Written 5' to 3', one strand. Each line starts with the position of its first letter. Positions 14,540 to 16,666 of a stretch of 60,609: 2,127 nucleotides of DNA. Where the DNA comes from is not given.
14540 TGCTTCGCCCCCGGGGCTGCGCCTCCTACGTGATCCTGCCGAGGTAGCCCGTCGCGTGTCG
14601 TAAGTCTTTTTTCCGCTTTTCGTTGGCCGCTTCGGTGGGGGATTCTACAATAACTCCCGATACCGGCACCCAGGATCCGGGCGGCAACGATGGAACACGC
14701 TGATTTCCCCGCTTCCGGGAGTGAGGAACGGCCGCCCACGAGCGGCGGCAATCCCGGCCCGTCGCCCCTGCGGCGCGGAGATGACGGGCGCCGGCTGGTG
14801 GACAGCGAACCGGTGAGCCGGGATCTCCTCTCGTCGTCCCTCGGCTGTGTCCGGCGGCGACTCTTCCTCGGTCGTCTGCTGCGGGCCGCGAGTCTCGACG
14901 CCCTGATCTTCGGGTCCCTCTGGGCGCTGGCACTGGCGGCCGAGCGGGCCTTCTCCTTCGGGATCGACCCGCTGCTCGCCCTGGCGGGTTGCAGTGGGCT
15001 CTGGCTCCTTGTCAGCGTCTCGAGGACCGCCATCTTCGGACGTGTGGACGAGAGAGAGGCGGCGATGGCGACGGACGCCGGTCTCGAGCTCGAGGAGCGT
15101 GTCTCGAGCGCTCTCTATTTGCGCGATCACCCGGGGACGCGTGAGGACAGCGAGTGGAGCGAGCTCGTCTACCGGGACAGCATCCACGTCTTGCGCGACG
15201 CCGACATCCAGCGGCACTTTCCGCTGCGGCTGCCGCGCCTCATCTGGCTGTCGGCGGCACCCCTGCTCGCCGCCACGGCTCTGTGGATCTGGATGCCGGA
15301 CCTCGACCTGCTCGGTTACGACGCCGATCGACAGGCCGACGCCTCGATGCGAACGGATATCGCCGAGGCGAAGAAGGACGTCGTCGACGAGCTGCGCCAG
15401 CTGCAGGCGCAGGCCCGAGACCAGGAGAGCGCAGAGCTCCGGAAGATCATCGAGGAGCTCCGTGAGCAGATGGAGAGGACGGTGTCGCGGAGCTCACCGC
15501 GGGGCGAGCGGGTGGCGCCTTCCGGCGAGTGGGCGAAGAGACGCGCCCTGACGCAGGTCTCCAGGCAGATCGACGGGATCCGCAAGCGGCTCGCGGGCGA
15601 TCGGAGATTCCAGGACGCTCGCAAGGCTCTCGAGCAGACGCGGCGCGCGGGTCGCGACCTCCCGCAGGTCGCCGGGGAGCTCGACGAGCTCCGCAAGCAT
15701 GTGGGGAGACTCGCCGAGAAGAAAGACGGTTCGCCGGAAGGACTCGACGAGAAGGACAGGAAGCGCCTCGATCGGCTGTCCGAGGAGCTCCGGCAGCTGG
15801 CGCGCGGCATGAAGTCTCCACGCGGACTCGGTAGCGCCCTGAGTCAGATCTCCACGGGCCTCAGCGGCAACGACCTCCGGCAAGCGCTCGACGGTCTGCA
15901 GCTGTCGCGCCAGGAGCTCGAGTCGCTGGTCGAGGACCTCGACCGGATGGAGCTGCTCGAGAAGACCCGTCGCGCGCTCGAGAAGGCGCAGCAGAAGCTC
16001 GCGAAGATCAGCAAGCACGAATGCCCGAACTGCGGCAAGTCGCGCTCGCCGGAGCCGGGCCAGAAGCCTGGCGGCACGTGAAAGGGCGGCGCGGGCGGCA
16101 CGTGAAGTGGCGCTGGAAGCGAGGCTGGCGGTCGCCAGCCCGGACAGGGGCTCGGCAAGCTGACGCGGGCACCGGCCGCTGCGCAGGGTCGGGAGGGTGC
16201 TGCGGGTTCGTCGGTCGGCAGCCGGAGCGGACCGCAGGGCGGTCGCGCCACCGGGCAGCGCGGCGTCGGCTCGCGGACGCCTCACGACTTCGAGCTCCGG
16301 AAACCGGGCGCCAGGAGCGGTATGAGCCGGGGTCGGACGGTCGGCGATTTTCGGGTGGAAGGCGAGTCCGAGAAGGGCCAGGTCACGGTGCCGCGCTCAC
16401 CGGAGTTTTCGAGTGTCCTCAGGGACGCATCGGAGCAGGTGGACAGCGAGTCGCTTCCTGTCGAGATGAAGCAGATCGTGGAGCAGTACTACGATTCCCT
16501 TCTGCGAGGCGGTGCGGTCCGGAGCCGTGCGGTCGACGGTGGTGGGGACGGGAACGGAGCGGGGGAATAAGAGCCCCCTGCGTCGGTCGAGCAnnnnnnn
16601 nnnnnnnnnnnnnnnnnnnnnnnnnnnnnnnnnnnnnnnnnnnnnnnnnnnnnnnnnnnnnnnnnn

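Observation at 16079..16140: Two nested SECIS-like hairpins, one per UGA, with the second UGA inside the first hairpin's loop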

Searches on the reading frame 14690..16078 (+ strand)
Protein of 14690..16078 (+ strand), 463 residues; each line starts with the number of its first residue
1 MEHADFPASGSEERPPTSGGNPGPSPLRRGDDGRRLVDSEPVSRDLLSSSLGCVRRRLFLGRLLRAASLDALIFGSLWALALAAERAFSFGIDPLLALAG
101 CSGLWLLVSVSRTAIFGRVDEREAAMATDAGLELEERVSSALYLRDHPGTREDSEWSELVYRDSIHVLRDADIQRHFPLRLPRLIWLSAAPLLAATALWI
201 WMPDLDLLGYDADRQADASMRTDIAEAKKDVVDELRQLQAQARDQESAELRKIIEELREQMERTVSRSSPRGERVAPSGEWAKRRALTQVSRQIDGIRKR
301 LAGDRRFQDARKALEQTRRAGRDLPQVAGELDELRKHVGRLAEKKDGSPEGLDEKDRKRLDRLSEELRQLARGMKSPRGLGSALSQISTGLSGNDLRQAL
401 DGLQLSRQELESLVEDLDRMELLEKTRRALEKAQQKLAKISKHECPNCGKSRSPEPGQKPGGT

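Call 19: find_related_loci(query=A1, collection=metagenome_contigs, flank=3000)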
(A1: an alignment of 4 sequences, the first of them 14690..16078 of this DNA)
Query A1 (463 aa) in metagenome_contigs; peptide patterns used: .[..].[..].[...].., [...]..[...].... (x = any residue, [..] = any of these).
413 stretches matched a pattern; 1 encode a relative of the query (tblastn E <= 1e-3); 1 distinct loci.
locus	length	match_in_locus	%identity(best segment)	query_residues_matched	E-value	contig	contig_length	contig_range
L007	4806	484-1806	48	45-463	6e-104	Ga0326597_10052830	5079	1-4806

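Call 20: find_related_loci(query=A1, collection=genome_contigs, flank=10000)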
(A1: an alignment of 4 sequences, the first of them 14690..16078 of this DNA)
Query A1 (463 aa) in genome_contigs; peptide patterns used: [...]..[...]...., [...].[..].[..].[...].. (x = any residue, [..] = any of these).
137 stretches matched a pattern, but none encodes a relative of the query by tblastn (E <= 1e-3).

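Call 29: search_protein_representatives(alignment_id=A1)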
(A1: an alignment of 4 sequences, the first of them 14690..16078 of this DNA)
Query: 4 sequences, 474 profile positions. Proteins with E-value up to 0.001 (for the whole library): 779; up to 1e-10: 231; up to 1e-30: 29. The best 150 are listed.
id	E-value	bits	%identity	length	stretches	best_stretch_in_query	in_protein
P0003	1.3e-230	782.5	-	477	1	1-474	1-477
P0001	3.3e-221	751.5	-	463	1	1-474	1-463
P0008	1.9e-118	412.7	-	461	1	39-474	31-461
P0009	1.8e-87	310.5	-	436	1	47-474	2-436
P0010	4.8e-84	299.2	-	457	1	38-474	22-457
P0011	1.5e-76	274.5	-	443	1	39-468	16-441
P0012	1.9e-76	274.2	-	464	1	41-474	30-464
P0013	1.3e-74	268.1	-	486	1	38-472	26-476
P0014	8.1e-73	262.2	-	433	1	34-464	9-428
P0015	7.7e-72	259.0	-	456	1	31-463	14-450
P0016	1.2e-70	255.1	-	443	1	37-474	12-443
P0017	3.3e-70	253.6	-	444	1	26-474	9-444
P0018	5.1e-70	253.0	-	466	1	39-470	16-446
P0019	1.1e-68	248.6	-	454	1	29-474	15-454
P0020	5.8e-67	242.9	-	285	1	184-474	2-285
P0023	5.8e-65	236.3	-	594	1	35-463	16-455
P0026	5.5e-56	206.7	-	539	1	34-474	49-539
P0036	2.4e-25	105.7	-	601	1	38-456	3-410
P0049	1.4e-19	86.7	-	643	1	37-453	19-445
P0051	1.8e-19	86.4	-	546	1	40-472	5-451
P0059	3.3e-18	82.2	-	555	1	61-472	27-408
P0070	1.6e-16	76.6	-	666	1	42-399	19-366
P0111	2.8e-14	69.2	-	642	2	41-469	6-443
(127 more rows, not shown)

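Call 38: find_encoding_contigs(protein=P0008, flank=3000, max_places=2)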
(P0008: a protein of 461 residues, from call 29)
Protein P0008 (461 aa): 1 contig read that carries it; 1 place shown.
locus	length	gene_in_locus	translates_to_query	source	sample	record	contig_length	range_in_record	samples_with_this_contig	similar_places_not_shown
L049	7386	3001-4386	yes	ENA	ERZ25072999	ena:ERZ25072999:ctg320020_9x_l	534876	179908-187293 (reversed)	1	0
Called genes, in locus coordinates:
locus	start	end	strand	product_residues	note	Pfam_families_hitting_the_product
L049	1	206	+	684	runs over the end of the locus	PF02518:HATPase_c, PF13589:HATPase_c_3, PF01119:DNA_mis_repair, PF08676:MutL_C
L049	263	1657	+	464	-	PF05193:Peptidase_M16_C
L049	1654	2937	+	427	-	PF00675:Peptidase_M16, PF05193:Peptidase_M16_C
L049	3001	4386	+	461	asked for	-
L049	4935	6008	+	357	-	PF25021:TEN_NHL (faint), PF08450:SGL, PF24684:Vgb_lyase (faint), PF01436:NHL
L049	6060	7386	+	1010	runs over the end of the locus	PF00092:VWA, PF13519:VWA_2, PF13768:VWA_3 (faint), PF07090:GATase1_like (weak)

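Call 39: find_encoding_contigs(protein=P0009, flank=3000, max_places=2)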
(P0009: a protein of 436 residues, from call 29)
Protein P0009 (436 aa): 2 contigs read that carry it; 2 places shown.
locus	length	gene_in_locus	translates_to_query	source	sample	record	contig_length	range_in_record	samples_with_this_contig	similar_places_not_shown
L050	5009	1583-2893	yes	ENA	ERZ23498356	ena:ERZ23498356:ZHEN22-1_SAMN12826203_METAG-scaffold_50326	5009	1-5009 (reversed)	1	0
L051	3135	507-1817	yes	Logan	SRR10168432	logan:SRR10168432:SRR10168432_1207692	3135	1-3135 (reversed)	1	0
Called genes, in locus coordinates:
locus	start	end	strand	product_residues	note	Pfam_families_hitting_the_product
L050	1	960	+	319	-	?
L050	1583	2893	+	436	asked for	-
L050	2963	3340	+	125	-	-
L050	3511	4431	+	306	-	PF17170:DUF5128 (faint), PF08450:SGL (faint), PF01436:NHL (weak)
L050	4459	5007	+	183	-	?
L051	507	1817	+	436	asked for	-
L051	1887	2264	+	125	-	-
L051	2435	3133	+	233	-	?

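Call 40: find_encoding_contigs(protein=P0010, flank=3000, max_places=2)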
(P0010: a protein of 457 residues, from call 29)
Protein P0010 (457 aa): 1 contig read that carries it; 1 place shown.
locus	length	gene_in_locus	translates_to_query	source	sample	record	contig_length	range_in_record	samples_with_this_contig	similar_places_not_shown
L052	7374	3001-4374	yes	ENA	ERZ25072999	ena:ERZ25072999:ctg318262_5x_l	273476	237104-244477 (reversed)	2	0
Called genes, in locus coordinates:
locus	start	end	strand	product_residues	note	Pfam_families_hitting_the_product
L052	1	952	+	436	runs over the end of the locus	PF05708:Peptidase_C92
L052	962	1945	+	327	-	-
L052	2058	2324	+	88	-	-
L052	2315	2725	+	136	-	PF01850:PIN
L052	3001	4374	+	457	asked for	-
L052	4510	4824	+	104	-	-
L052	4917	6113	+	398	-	PF08450:SGL (faint), PF24684:Vgb_lyase (faint), PF25021:TEN_NHL (faint), PF17170:DUF5128 (faint), PF01436:NHL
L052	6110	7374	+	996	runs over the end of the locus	PF00092:VWA, PF13519:VWA_2, PF13768:VWA_3 (faint), PF07090:GATase1_like (faint)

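Call 41: find_encoding_contigs(protein=P0012, flank=3000, max_places=2)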
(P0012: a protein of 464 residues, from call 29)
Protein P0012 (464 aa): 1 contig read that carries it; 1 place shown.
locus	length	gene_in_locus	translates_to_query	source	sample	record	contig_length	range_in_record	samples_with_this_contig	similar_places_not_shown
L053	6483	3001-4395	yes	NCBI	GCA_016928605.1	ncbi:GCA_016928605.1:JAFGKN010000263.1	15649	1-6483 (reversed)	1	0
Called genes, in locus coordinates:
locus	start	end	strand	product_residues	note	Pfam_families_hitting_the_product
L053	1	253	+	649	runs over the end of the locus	PF02518:HATPase_c, PF13589:HATPase_c_3, PF01119:DNA_mis_repair, PF08676:MutL_C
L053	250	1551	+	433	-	PF05193:Peptidase_M16_C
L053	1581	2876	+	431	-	PF00675:Peptidase_M16, PF05193:Peptidase_M16_C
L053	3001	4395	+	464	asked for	-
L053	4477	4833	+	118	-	-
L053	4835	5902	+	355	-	-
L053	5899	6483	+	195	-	PF00092:VWA, PF13519:VWA_2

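Call 53: list_cluster_members(proteins=[P0012, P0016, P0023])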
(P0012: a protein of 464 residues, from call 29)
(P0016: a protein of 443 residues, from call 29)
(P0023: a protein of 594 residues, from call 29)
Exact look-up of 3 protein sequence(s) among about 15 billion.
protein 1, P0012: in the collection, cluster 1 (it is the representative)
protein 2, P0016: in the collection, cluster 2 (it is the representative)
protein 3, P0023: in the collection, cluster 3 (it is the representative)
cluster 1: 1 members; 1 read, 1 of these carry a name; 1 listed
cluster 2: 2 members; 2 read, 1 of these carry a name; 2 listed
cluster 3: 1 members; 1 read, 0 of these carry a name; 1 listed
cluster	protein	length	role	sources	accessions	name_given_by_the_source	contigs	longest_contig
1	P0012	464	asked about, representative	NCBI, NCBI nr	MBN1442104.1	MAG: hypothetical protein JXA90_05305 [Planctomycetes bacterium] | hypothetical protein [Planctomycetota bacterium]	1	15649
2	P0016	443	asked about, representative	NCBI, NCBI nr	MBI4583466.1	MAG: hypothetical protein HY717_05540 [Planctomycetes bacterium] | hypothetical protein [Planctomycetota bacterium]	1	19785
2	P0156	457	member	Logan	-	-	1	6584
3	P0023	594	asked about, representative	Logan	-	-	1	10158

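Call 67: search_protein_families(library=pfam, proteins=[P0023, P0051, P0036, P0049, P0059, P0070, P0111], max_evalue=0.01)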
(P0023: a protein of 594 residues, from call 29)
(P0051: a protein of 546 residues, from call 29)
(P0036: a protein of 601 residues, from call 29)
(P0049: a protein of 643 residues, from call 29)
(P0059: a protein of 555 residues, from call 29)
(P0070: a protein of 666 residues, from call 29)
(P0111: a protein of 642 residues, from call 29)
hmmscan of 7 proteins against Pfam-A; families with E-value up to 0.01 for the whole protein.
P0023 (594 aa): 0 families

P0051 (546 aa): 0 families

P0036 (601 aa): 2 families
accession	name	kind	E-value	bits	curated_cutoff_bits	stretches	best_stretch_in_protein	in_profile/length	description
PF23067.1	MG280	-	0.0013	18.8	27.4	0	229-329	71-166/259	Uncharacterised protein MG280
PF25393.1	LTM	-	0.0017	18.7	27.5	0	271-293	3-25/42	LUBAC thetering domain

P0049 (643 aa): 0 families

P0059 (555 aa): 1 family
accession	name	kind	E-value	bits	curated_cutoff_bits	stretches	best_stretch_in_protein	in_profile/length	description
PF19380.4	DUF5955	-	0.0032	18.2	27.1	1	273-336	17-78/88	Family of unknown function (DUF5955)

P0070 (666 aa): 0 families

P0111 (642 aa): 0 families

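Call 69: find_encoding_contigs(protein=P0023, flank=4000, max_places=2)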
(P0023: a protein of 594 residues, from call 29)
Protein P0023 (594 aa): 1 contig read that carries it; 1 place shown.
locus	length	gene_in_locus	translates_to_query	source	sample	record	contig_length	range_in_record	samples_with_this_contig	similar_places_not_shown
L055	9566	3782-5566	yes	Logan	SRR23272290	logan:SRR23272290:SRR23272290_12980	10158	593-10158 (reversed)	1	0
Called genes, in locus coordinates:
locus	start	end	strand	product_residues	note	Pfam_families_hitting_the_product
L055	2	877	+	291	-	?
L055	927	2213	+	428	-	PF05193:Peptidase_M16_C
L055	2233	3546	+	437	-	PF00675:Peptidase_M16, PF05193:Peptidase_M16_C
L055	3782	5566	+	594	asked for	-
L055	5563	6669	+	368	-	PF01436:NHL (weak)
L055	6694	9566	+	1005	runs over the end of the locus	PF00092:VWA, PF13519:VWA_2, PF13768:VWA_3, PF07090:GATase1_like (weak)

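Call 70: find_encoding_contigs(protein=P0026, flank=4000, max_places=2)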
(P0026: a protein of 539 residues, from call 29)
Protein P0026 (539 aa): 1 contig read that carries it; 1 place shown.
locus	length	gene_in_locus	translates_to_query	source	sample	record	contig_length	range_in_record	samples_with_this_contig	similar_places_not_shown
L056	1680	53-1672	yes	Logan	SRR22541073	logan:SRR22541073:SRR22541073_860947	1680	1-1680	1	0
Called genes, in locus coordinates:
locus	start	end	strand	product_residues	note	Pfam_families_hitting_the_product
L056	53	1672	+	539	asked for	-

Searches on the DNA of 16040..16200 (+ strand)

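Call 61: search_rna_families(source=window, start=16040, end=16200, threshold=evalue, max_evalue=10, show_alignments=3)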
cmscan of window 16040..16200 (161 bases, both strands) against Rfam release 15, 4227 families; matches with E-value up to 10: 5.
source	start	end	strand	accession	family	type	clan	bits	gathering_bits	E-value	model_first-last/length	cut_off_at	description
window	16134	16186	+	RF03132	L17-Actino-Proteobacteria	Cis-reg; leader;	-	14.2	34.9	9.7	1-56/56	no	L17-Actino-Proteobacteria ribosomal protein leader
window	16096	16148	+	RF03006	M23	Gene; sRNA;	-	12.8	41.2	5.7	1-53/53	no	M23 RNA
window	16100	16187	-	RF02135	HTT-AS1_2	Gene; lncRNA;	-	11.8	100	8.3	1-175/175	no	HTT antisense RNA 1 conserved region 2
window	16090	16143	+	RF02684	Twister-P5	Gene; ribozyme;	CL00120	11.3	37.6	4.2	1-58/58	no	Type-P5 twister ribozyme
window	16040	16096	-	RF01877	MIAT_exon5_3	Gene; lncRNA;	-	5.2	90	2.6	173-228/382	3'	Myocardial infarction associated transcript exon 5 conserved region 3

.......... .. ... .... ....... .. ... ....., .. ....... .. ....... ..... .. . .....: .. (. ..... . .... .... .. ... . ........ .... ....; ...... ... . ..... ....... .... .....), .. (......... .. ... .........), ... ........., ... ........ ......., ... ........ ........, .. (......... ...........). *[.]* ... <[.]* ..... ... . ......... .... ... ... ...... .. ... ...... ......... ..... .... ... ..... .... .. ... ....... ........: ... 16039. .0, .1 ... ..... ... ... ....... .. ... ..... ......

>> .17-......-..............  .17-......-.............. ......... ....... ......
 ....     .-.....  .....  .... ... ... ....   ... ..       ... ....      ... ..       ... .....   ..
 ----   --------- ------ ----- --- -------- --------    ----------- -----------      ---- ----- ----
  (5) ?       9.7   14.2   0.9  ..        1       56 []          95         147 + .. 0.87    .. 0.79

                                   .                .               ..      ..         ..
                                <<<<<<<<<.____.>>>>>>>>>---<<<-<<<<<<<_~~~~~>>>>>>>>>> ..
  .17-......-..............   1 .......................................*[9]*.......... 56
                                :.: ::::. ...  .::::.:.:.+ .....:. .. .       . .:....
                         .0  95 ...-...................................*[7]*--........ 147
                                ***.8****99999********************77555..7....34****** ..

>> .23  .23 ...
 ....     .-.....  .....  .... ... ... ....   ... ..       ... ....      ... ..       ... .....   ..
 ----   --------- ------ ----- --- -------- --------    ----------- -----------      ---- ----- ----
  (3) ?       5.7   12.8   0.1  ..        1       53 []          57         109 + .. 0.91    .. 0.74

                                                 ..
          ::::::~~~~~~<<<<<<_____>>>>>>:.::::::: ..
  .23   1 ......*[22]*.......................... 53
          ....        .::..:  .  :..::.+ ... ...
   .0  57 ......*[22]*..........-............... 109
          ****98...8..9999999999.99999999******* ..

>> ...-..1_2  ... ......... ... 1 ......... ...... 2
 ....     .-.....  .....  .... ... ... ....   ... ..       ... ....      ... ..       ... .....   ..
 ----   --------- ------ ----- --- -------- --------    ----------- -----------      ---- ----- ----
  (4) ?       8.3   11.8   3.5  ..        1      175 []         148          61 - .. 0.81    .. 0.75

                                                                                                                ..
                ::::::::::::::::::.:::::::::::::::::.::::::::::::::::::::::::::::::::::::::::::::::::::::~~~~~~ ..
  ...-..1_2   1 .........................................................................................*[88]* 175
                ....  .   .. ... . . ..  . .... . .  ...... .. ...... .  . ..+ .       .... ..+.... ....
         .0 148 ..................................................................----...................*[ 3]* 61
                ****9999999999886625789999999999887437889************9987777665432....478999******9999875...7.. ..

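Call 85: build_rna_model(alignment_id=A5, structure=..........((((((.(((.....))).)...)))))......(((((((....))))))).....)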
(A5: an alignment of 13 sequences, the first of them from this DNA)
Model R1 built from alignment A5 (13 sequences, 67 columns); structure: as given.
model positions 61; base pairs 16; branch points 1; effective number of sequences 11.77; information 0.916 bits per position. Calibrated on 0.2 Mb of random sequence (short: E-values are rough).
structure used (alignment columns):
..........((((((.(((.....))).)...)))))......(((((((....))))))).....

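Call 86: search_with_rna_model(model_id=R1, sources=[window, L001, L002, L004, L008, L016, L021, L027, L035, L049, L050, L052, L053, L055], max_evalue=1, make_alignment=true)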
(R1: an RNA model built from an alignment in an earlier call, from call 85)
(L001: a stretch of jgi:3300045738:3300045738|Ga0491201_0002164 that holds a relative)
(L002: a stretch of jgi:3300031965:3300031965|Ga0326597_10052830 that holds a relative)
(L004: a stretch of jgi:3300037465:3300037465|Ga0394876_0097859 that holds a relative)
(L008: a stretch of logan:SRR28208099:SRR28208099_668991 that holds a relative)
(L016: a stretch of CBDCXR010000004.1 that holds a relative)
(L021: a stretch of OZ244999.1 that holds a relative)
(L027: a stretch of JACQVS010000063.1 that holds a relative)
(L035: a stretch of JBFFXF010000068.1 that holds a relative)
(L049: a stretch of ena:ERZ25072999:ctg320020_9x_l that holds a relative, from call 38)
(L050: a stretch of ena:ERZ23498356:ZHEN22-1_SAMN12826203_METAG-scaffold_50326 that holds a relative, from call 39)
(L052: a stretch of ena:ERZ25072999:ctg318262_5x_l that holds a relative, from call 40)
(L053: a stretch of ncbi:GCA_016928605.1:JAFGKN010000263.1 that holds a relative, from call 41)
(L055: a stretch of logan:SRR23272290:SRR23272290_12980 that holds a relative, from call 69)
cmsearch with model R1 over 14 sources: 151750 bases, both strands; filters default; matches with E-value up to 1: 13.
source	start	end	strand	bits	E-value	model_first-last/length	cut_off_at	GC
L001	4478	4541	+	72.4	1.4e-11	1-61/61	no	0.72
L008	333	396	+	71.4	2.2e-11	1-61/61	no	0.75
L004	4057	4117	+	69.8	4.4e-11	1-61/61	no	0.8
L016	326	386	+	69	6.2e-11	1-61/61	no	0.67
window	16082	16145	+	68.8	6.8e-11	1-61/61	no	0.77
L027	701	761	-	65.8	2.5e-10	1-61/61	no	0.72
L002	1813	1876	+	65.6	2.7e-10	1-61/61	no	0.77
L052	4378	4438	+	62.6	1e-09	1-61/61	no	0.77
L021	759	819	-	61.8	1.4e-09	1-61/61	no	0.7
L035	2161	2221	-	57.3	1.1e-08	1-61/61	no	0.66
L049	4390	4453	+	56.2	1.7e-08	1-61/61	no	0.7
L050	2894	2954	+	55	2.9e-08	1-61/61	no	0.74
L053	4402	4462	+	54.7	3.2e-08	1-61/61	no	0.82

Alignment A8: 13 matches aligned to the model, 67 columns, each read 5' to 3' on its own strand. Consensus structure (alignment columns), stored with it:
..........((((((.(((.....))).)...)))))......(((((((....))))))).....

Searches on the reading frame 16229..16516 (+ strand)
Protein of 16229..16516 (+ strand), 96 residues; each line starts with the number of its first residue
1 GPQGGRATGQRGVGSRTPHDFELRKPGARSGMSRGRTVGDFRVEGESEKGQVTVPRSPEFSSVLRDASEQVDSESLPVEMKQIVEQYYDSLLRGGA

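Call 79: search_solved_structures(query=A6, max_evalue=1)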
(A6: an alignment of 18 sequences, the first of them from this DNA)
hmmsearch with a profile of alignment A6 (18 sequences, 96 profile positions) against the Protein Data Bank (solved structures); distinct sequences matched with E-value up to 1: 0.

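Call 87: predict_structure(alignment_id=A7)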
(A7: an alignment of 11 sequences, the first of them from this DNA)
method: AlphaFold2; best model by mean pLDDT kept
length: 96 residues; sequences in the alignment: 11
mean_pLDDT: 55.7   pTM: 0.21
mean pLDDT of the five models: 55.7, 53.7, 51.4, 51.1, 47.1
residues with pLDDT >= 90: 0; 70-90: 10; 50-70: 65; < 50: 21
segments of 3 or more residues with pLDDT < 50: 9-13, 47-49
pLDDT, mean of each block of 10 residues (from residue 1): 50 52 54 53 50 51 54 60 73 62
secondary structure, 60 per line:
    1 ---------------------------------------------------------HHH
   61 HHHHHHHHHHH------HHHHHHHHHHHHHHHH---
elements in order: H58-71 H78-93
